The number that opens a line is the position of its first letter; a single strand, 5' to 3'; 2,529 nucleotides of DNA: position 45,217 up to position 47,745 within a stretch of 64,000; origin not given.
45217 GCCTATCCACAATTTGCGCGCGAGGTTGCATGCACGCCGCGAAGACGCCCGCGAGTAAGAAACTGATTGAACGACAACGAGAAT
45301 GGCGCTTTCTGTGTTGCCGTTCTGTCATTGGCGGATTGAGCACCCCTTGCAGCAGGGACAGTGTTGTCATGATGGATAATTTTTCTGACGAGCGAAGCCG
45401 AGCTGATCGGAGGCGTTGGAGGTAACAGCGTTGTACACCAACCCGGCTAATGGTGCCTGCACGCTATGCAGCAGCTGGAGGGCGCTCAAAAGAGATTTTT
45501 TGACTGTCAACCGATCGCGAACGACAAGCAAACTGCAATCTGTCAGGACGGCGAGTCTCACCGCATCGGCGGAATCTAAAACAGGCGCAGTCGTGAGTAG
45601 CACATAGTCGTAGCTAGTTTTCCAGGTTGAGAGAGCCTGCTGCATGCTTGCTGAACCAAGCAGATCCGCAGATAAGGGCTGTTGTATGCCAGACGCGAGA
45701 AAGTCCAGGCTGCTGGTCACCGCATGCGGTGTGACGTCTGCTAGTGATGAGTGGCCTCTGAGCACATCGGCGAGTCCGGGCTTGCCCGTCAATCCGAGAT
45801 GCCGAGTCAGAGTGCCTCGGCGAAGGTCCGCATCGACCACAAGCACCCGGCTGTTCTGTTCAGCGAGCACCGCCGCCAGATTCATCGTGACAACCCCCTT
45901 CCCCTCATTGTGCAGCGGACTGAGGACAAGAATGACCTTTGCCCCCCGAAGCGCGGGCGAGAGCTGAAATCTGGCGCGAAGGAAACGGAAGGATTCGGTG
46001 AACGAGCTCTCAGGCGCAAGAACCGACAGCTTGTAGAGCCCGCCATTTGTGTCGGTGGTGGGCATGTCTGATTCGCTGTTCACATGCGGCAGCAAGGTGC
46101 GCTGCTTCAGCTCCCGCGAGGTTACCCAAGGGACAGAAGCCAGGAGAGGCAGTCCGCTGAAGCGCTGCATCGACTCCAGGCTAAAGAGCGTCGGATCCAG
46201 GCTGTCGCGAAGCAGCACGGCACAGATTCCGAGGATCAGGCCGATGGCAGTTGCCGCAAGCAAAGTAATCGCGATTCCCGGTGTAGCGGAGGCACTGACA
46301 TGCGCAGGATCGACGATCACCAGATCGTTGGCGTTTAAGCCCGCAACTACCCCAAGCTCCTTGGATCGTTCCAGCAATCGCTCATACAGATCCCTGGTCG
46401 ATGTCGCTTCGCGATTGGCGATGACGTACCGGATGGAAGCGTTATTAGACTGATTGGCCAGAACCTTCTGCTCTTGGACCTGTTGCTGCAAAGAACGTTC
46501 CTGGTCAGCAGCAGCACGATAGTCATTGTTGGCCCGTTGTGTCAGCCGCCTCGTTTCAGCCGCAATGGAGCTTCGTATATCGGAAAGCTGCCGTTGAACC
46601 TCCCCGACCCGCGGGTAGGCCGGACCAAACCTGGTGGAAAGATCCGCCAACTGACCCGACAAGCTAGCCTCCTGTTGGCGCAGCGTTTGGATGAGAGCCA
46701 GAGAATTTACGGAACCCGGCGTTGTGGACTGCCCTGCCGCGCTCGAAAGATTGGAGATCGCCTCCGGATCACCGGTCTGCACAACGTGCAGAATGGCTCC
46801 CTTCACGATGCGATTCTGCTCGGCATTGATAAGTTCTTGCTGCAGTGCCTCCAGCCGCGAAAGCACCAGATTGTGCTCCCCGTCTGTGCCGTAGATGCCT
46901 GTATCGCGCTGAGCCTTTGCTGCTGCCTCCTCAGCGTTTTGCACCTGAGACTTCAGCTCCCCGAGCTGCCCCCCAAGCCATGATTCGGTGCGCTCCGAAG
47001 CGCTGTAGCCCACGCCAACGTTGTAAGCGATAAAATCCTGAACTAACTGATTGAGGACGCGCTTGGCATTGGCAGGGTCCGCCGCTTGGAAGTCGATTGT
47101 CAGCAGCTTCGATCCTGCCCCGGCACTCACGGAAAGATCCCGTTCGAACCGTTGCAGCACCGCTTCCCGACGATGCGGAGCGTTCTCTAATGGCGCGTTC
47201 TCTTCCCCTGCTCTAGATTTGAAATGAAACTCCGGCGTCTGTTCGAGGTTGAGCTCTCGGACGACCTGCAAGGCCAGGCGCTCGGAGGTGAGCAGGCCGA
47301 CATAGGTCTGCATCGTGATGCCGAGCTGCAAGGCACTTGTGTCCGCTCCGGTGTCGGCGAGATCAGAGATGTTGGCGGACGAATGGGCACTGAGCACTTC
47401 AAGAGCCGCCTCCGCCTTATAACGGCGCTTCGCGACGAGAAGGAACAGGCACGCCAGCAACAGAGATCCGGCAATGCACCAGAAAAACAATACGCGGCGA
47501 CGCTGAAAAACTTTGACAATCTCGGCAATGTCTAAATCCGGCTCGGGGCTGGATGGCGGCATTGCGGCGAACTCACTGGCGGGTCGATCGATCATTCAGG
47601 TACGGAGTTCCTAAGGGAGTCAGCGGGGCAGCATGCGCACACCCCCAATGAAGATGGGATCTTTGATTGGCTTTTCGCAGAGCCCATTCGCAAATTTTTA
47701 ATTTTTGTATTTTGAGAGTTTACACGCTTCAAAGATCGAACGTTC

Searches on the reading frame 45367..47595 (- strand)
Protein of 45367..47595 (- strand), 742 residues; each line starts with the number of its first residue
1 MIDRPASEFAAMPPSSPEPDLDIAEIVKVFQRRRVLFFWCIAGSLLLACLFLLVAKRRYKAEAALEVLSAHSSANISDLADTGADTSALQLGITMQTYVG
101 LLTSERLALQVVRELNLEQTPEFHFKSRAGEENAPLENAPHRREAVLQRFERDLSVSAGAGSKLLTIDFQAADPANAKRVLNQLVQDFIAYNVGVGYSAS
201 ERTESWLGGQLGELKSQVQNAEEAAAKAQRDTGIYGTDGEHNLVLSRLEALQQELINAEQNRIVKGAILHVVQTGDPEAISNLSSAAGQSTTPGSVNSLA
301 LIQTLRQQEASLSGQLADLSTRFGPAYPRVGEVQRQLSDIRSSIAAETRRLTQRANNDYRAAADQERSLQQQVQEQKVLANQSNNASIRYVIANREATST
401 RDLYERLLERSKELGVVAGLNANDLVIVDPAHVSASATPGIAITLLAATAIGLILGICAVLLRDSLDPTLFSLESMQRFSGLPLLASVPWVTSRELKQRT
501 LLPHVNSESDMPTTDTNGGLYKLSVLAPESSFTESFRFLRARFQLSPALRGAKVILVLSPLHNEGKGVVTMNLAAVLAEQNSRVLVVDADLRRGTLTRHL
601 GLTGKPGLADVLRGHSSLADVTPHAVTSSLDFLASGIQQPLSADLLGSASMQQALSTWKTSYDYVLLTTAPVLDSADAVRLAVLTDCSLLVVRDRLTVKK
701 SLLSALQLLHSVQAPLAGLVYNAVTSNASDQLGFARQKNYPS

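Call 54: search_protein_families(library=pfam, proteins=[window:45367-47595:-], max_evalue=0.0001)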
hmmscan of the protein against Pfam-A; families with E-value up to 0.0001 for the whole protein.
window:45367-47595:- (742 aa): 4 families
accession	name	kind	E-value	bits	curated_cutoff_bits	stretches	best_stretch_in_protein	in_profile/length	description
PF13614.12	AAA_31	-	6.5e-11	42.9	27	1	565-682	14-138/177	AAA domain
PF13807.11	GNVR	-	4.2e-08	33.4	27.7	1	394-464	10-81/82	G-rich domain on putative tyrosine kinase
PF02706.20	Wzz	-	1.5e-07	32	25.5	1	20-115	2-91/91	Chain length determinant protein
PF01656.29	CbiA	-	2.9e-05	24.4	25.4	1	563-731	9-90/125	CobQ/CobB/MinD/ParA nucleotide binding domain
